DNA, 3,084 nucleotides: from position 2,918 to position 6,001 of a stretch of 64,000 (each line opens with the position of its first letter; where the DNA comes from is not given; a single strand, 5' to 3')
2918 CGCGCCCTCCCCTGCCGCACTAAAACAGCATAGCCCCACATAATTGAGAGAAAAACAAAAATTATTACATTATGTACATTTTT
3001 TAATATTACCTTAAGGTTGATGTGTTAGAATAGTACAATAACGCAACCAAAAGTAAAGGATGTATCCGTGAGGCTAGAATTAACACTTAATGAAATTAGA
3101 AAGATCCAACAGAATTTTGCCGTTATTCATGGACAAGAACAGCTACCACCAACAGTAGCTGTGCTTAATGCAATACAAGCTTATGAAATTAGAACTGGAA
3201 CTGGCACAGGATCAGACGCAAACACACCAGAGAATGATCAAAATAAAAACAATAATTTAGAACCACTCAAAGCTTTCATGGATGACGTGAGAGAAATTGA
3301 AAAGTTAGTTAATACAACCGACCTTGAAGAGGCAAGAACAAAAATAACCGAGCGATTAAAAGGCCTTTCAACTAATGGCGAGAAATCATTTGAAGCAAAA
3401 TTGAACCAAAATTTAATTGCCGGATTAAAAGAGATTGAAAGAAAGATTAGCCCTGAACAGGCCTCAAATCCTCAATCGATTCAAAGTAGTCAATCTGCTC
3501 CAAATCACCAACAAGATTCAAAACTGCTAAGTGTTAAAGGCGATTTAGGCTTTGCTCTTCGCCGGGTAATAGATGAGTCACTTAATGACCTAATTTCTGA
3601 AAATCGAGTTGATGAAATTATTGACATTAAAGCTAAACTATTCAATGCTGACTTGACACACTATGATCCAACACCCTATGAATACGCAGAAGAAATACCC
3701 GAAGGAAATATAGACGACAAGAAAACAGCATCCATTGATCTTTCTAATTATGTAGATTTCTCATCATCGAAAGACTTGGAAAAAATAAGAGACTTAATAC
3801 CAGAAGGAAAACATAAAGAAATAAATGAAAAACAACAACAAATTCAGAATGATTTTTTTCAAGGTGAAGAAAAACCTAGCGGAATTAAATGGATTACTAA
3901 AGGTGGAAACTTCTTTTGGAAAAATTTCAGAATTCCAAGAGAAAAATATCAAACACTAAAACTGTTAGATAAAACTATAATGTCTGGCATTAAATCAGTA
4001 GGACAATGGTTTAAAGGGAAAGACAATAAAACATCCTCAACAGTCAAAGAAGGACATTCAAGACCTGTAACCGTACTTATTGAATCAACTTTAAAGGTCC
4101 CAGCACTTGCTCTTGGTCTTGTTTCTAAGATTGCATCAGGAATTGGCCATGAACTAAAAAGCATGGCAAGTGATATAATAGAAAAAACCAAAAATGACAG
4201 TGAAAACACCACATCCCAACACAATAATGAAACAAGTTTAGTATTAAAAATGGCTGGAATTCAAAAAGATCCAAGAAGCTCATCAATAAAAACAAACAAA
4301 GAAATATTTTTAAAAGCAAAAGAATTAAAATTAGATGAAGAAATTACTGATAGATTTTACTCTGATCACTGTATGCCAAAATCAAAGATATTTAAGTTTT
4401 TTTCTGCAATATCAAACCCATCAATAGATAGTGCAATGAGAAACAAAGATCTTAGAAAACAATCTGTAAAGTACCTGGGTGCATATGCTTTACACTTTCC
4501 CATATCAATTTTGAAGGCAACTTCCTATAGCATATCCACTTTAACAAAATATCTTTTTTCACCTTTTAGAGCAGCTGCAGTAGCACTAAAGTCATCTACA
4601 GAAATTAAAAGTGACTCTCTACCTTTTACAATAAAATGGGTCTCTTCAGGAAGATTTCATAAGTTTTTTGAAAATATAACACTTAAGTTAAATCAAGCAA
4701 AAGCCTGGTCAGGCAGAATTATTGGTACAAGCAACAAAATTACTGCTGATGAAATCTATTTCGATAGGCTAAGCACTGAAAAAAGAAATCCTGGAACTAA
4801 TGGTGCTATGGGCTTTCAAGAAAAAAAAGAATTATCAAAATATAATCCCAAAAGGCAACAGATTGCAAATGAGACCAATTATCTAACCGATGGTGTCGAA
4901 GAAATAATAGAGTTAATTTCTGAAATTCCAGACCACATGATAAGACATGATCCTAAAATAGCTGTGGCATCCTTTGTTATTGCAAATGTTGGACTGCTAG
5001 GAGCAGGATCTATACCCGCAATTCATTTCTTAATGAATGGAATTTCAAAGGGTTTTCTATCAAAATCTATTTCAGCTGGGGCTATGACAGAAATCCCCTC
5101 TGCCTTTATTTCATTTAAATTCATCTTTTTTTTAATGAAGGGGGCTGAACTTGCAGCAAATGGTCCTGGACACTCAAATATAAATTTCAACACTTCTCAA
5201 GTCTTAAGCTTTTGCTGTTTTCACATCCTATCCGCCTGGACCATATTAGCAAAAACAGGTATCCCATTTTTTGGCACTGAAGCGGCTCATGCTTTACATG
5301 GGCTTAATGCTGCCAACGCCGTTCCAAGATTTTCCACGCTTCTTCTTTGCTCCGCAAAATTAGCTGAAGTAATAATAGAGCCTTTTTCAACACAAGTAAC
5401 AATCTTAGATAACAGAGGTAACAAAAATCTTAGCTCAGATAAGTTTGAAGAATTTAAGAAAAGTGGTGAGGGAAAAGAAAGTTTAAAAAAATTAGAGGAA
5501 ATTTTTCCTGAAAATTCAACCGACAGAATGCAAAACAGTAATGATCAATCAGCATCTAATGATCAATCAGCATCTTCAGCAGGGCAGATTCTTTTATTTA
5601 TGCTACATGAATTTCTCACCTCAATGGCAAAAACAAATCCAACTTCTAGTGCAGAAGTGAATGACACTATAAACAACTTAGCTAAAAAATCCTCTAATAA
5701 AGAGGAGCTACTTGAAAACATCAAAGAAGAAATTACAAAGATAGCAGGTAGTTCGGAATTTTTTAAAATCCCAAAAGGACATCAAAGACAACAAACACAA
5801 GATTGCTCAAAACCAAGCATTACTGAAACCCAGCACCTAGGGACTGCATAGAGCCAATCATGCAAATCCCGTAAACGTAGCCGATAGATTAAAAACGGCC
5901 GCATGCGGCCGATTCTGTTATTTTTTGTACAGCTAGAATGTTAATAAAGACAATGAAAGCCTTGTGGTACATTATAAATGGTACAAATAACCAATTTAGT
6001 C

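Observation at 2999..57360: Eleven PmrA-type tandem TTAA boxes define a candidate PmrA regulon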

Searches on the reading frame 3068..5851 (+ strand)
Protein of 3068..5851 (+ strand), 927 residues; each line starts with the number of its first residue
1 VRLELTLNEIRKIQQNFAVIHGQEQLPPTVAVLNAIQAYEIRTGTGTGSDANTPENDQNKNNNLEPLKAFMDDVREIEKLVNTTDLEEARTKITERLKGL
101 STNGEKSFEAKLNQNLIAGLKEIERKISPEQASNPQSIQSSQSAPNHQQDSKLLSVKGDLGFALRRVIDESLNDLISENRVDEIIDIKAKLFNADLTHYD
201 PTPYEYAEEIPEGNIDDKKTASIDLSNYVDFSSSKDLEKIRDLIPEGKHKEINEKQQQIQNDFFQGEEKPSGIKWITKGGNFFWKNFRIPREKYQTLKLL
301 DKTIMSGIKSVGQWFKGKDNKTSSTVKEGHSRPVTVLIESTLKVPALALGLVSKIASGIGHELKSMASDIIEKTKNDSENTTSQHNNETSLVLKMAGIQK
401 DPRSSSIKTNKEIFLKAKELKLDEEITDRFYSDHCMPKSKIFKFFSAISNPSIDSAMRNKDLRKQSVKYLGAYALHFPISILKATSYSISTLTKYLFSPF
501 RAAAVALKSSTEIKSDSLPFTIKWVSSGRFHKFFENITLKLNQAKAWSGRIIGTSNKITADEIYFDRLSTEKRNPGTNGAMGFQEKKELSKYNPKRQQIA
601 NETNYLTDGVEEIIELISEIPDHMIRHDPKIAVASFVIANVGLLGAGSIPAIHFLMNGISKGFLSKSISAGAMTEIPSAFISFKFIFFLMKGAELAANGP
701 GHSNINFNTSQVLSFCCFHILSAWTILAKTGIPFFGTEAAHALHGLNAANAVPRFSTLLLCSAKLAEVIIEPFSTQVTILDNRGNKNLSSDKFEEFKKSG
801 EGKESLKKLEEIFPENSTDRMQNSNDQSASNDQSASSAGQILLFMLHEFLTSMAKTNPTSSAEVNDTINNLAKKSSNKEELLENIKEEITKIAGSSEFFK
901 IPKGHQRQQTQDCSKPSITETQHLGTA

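Call 6: search_protein_families(library=ncbifam, proteins=[window:3068-5851:+])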
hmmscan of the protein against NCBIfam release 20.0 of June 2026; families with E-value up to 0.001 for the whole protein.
window:3068-5851:+ (927 aa): 0 families

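Call 25: search_protein_families(library=pfam, proteins=[window:3068-5851:+], max_evalue=0.001)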
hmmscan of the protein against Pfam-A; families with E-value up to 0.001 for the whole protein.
window:3068-5851:+ (927 aa): 0 families
